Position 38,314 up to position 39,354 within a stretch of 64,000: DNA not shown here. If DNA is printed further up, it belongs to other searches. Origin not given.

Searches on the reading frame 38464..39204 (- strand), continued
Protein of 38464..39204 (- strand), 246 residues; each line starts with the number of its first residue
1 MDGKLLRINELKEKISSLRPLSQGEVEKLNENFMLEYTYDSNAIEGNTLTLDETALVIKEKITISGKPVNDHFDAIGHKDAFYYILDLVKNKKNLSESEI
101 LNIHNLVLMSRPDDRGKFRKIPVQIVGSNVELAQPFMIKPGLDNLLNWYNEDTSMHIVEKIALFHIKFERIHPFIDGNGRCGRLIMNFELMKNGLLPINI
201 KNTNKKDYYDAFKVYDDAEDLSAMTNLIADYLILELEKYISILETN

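Call 79: find_encoding_contigs(protein=P0020, flank=4000, max_places=2)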
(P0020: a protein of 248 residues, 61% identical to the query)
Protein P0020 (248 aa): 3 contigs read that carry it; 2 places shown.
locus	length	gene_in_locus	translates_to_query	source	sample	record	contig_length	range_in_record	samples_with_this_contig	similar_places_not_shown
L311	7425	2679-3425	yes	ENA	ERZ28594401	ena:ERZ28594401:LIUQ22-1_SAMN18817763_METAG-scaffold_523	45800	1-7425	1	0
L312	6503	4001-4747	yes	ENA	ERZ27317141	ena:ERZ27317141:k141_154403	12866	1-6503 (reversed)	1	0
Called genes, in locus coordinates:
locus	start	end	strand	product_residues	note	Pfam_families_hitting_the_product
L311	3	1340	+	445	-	?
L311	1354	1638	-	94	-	-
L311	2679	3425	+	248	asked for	PF02661:Fic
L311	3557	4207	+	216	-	PF02016:Peptidase_S66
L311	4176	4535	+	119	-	PF17676:Peptidase_S66C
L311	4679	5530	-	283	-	PF12784:PDDEXK_2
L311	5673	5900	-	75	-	PF12844:HTH_19, PF13443:HTH_26 (weak), PF13560:HTH_31, PF01381:HTH_3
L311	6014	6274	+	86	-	-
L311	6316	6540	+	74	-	PF26135:YuzI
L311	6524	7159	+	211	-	-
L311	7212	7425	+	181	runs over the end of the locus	PF17118:DUF5105 (weak)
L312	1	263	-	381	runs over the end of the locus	PF10502:Peptidase_S26 (weak)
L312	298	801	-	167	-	-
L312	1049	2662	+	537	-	PF00239:Resolvase, PF07508:Recombinase, PF13408:Zn_ribbon_recom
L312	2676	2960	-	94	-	-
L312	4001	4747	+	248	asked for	PF02661:Fic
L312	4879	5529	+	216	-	PF02016:Peptidase_S66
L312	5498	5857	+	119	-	PF17676:Peptidase_S66C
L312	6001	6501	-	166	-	?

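Call 80: find_encoding_contigs(protein=P0039, flank=4000, max_places=2)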
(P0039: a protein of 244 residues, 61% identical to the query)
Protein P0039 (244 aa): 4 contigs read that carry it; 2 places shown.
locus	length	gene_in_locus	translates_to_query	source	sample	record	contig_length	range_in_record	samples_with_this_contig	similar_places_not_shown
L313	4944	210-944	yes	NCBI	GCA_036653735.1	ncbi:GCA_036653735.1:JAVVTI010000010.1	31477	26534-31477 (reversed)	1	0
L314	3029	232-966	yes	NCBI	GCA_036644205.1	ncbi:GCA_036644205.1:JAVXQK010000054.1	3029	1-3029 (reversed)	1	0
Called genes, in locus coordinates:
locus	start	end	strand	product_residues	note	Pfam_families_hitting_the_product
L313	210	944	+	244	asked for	PF02661:Fic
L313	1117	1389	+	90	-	-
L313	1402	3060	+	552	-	PF00239:Resolvase, PF07508:Recombinase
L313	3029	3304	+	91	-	PF20439:SpoIVA_C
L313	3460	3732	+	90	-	PF00216:Bac_DNA_binding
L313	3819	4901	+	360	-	PF01743:PolyA_pol, PF13735:tRNA_NucTran2_2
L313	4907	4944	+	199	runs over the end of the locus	PF21984:DnaD_N (faint), PF07261:DnaB_2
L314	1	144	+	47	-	PF20438:SpoIVA_middle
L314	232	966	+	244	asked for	PF02661:Fic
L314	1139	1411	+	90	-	-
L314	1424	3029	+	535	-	PF00239:Resolvase, PF07508:Recombinase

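Call 81: find_encoding_contigs(protein=P0019, flank=4000, max_places=2)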
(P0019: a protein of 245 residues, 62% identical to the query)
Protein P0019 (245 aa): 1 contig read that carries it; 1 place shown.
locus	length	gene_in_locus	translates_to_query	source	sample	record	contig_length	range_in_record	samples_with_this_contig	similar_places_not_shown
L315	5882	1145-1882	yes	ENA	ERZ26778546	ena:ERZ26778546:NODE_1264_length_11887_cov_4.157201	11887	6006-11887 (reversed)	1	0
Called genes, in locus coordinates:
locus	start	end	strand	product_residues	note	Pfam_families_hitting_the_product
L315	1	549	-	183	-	?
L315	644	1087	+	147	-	PF01381:HTH_3, PF12844:HTH_19 (weak), PF13560:HTH_31 (faint), PF20432:Xre-like-HTH (faint), PF01381:HTH_3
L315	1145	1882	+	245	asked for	PF02661:Fic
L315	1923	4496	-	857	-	PF00521:DNA_topoisoIV, PF03989:DNA_gyraseA_C (weak)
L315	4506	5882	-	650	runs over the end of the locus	PF02518:HATPase_c, PF00204:DNA_gyraseB, PF01751:Toprim, PF00986:DNA_gyraseB_C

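Call 82: find_encoding_contigs(protein=P0027, flank=4000, max_places=2)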
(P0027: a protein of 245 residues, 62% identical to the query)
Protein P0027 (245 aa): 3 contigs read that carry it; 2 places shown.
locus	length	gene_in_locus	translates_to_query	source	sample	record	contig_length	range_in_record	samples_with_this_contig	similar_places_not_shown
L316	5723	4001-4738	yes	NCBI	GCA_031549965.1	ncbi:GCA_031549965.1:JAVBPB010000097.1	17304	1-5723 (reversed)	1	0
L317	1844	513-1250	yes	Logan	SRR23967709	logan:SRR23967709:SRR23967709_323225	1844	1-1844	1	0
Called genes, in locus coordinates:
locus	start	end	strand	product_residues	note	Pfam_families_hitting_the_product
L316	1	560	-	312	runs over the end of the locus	-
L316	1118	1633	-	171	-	PF01522:Polysacc_deac_1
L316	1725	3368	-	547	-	PF00239:Resolvase, PF07508:Recombinase, PF13408:Zn_ribbon_recom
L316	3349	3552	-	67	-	-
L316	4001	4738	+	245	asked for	PF02661:Fic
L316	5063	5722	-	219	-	?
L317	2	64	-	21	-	?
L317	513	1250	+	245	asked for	PF02661:Fic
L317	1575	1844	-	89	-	?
